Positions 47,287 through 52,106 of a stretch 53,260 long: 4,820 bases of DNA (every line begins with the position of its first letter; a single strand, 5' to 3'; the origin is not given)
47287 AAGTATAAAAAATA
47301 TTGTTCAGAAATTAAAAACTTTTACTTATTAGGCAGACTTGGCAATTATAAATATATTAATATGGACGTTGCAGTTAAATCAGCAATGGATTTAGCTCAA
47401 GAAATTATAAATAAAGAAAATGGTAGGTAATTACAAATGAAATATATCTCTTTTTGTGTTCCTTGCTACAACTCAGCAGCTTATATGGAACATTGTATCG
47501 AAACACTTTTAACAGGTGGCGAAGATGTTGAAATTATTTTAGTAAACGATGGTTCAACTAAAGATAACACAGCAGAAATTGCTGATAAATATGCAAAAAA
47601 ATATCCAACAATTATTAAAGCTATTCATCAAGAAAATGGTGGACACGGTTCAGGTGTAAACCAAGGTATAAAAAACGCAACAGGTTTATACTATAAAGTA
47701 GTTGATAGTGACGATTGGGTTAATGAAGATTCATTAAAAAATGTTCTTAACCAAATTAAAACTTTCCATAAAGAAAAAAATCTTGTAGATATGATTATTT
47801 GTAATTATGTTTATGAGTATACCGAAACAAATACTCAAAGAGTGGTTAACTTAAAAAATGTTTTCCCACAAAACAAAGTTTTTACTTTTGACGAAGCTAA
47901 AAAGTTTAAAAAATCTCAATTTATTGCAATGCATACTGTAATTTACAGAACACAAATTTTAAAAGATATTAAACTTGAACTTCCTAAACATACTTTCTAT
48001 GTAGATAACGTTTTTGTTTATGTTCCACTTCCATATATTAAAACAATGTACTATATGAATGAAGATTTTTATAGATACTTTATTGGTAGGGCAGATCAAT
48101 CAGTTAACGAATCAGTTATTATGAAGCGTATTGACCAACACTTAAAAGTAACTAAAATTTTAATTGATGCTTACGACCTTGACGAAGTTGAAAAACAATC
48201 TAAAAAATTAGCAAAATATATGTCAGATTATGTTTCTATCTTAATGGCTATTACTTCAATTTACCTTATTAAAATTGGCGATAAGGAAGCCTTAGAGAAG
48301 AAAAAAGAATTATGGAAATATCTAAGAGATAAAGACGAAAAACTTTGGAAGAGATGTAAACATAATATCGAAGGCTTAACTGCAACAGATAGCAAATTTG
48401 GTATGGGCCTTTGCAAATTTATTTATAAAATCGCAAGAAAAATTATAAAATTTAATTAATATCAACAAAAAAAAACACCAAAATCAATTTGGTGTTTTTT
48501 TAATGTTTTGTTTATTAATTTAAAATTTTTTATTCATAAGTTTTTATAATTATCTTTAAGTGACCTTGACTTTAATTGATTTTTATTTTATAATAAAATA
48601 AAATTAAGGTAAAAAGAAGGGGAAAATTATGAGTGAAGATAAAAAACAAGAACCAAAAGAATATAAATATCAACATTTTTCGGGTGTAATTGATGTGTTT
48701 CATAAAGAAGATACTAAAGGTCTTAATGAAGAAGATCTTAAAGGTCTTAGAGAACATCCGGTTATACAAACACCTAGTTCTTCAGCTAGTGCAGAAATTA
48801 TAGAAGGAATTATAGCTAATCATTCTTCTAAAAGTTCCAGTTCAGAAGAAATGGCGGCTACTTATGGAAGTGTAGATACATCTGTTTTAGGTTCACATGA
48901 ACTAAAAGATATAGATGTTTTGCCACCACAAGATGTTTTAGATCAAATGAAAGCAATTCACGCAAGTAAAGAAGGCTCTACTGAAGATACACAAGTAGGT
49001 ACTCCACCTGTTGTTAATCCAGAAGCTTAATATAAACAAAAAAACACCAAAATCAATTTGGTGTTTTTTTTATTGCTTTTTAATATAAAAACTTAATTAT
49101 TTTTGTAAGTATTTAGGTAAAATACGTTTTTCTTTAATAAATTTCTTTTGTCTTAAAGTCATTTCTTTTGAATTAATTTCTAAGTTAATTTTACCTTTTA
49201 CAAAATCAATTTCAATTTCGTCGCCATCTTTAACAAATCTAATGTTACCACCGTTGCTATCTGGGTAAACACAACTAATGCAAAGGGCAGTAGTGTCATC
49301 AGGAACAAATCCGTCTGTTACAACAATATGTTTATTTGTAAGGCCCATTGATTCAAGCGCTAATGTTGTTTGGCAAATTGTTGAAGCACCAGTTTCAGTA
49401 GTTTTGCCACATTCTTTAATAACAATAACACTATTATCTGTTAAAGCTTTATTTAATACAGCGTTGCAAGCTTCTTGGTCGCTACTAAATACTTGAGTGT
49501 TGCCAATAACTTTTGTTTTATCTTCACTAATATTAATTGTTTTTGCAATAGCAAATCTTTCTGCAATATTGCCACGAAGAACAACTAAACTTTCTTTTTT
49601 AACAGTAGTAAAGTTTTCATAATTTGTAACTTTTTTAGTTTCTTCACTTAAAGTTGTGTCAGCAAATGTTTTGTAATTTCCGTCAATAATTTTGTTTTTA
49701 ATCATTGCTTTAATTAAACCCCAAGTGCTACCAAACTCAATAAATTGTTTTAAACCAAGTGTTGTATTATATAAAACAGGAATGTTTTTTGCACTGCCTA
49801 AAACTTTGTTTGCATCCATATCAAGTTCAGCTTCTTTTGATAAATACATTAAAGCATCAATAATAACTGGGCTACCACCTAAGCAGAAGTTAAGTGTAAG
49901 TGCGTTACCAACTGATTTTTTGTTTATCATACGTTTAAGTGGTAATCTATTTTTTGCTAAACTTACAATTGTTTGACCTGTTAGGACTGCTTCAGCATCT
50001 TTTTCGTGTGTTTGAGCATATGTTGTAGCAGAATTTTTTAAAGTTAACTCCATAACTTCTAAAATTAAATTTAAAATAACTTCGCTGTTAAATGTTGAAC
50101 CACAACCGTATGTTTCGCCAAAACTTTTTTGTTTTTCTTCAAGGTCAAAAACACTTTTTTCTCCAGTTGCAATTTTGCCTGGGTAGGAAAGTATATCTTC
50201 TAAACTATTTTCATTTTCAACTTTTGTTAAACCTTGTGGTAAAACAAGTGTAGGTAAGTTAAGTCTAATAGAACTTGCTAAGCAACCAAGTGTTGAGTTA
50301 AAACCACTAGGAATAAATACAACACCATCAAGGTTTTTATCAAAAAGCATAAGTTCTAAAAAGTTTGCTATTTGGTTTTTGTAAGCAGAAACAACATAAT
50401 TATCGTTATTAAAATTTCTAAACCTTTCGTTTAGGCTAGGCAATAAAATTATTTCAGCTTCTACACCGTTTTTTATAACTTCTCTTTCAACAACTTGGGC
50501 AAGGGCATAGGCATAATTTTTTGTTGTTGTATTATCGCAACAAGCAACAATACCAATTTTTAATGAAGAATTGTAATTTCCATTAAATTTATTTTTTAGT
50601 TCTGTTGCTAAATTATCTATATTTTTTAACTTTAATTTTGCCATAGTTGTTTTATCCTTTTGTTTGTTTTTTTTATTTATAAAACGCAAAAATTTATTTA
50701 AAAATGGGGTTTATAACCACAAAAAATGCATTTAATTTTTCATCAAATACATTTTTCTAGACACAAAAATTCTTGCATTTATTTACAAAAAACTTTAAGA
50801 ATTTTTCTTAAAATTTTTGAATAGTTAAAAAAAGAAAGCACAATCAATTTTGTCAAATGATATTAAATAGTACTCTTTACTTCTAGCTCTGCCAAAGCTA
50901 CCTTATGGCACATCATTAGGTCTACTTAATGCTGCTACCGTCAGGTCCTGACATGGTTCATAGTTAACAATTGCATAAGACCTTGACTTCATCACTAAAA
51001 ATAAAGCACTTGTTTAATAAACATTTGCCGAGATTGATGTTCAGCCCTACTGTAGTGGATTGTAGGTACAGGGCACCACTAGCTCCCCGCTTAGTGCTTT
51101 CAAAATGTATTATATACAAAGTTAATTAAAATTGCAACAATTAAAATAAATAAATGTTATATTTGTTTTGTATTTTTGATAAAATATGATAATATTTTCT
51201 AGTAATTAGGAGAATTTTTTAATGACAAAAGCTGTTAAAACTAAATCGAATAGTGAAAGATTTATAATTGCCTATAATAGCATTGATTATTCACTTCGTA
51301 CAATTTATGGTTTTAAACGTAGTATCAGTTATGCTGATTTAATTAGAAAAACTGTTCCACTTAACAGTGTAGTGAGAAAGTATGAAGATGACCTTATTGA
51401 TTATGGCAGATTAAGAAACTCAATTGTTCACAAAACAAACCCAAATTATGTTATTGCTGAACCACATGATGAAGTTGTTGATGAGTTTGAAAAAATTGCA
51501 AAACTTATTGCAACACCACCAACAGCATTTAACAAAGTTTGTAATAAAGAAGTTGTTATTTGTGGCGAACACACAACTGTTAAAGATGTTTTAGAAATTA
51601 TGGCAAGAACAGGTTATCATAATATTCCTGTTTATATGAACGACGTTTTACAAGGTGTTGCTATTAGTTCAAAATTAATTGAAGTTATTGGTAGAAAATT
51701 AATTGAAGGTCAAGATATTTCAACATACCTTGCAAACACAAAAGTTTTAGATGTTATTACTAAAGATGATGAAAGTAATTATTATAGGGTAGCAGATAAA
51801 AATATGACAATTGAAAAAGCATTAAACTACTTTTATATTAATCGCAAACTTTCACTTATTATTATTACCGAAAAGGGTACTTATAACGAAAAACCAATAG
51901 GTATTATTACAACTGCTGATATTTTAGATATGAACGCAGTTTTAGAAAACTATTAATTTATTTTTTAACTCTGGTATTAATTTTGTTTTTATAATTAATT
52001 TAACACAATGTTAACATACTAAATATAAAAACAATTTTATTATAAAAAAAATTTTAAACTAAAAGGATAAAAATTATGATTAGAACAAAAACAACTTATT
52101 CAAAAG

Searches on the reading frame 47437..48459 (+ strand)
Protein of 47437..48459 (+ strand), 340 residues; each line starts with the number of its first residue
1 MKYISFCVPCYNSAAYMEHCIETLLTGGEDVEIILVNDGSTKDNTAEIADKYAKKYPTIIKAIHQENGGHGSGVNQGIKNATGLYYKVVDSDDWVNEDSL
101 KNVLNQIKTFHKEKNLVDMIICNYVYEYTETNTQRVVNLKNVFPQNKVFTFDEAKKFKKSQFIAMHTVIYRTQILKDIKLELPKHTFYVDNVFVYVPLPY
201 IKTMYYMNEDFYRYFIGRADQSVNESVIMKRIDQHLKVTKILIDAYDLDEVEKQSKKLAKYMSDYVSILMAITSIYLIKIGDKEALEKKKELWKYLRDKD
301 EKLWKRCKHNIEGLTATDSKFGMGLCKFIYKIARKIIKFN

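Call 37: search_protein_families(library=pfam, proteins=[window:47437-48459:+], max_evalue=0.001)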
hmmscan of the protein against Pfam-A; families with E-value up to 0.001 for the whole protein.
window:47437-48459:+ (340 aa): 3 families
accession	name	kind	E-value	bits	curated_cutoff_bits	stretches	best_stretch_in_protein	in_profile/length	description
PF00535.33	Glycos_transf_2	-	7.2e-30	104.6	23.3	1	5-178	1-167/168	Glycosyl transferase family 2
PF13641.12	Glyco_tranf_2_3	-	3.3e-10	40.8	27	1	4-107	3-111/230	Glycosyltransferase like family 2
PF10111.15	Glyco_tranf_2_2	-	4e-08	33.5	27.3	1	28-149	27-147/276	Glycosyltransferase like family 2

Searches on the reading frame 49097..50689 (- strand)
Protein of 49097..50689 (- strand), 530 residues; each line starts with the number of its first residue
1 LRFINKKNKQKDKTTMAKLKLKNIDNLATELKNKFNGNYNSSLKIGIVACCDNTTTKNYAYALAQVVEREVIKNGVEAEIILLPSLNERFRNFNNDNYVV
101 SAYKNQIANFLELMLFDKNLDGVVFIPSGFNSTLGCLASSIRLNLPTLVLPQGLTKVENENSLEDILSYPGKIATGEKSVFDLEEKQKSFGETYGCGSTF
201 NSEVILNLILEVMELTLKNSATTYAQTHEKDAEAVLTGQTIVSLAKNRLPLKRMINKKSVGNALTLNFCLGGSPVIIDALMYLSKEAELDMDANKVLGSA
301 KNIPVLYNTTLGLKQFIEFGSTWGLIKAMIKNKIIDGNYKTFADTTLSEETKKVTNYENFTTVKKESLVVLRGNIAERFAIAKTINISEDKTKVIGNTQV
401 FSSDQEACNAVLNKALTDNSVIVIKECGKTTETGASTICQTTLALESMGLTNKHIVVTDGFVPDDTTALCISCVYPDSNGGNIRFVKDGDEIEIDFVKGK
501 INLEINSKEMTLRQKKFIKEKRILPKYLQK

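Call 37: search_protein_families(library=pfam, proteins=[window:49097-50689:-], max_evalue=0.001)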
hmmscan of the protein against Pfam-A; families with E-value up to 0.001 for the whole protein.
window:49097-50689:- (530 aa): 2 families
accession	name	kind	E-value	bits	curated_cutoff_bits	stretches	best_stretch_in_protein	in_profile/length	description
PF24877.1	ILV_EDD_C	-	1e-29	103.7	27.7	1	364-521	12-170/191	Dihydroxy-acid/6-phosphogluconate dehydratase C-terminal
PF00920.27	ILVD_EDD_N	-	4.2e-28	98.9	27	1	45-349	4-315/316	Dihydroxy-acid/6-phosphogluconate dehydratase N-terminal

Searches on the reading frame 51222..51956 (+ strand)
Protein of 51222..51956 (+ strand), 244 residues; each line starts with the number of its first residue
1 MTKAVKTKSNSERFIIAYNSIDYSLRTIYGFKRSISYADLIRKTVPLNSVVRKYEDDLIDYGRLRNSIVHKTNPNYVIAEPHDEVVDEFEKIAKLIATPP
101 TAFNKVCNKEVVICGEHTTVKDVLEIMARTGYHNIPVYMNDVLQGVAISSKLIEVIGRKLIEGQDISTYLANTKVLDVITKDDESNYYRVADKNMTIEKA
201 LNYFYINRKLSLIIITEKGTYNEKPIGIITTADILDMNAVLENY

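Call 37: search_protein_families(library=pfam, proteins=[window:51222-51956:+], max_evalue=0.001)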
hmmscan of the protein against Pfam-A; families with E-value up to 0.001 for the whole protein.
window:51222-51956:+ (244 aa): 1 family
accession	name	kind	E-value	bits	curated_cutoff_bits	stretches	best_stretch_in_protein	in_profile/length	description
PF00571.33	CBS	-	4.6e-13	49.7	24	1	106-147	4-46/57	CBS domain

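Call 55: find_encoding_contigs(protein=window:51222-51956:+, flank=6000, max_places=10)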
Protein window:51222-51956:+ (244 aa): 3 contigs read that carry it; 3 places shown.
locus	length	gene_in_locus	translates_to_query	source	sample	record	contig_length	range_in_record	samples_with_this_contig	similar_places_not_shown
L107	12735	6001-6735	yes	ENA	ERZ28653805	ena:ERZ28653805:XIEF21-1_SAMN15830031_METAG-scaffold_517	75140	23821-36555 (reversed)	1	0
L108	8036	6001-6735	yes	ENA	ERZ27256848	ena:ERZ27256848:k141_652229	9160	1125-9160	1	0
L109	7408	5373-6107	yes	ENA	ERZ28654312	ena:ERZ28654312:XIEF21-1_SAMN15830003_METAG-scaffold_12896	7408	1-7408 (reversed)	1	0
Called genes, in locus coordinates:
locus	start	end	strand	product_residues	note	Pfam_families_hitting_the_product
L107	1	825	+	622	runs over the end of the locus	PF04932:Wzy_C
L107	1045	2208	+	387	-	PF01266:DAO (weak), PF01593:Amino_oxidase (weak), PF01946:Thi4 (faint), PF12831:FAD_oxidored (faint), PF13450:NAD_binding_8, PF03275:GLF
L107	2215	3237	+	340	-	PF00535:Glycos_transf_2, PF10111:Glyco_tranf_2_2, PF13641:Glyco_tranf_2_3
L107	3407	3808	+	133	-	-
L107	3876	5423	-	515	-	PF00920:ILVD_EDD_N, PF24877:ILV_EDD_C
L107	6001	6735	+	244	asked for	PF00571:CBS (weak)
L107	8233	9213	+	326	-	-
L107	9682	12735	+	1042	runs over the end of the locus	PF00133:tRNA-synt_1, PF09334:tRNA-synt_1g (faint), PF08264:Anticodon_1, PF19302:DUF5915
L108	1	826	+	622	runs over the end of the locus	PF04932:Wzy_C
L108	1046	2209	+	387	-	PF01266:DAO (weak), PF01593:Amino_oxidase (weak), PF01946:Thi4 (faint), PF12831:FAD_oxidored (faint), PF13450:NAD_binding_8, PF03275:GLF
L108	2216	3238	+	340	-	PF00535:Glycos_transf_2, PF10111:Glyco_tranf_2_2, PF13641:Glyco_tranf_2_3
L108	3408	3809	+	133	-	-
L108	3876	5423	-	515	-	PF00920:ILVD_EDD_N, PF24877:ILV_EDD_C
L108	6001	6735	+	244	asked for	PF00571:CBS (weak)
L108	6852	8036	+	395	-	?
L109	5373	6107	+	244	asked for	PF00571:CBS (weak)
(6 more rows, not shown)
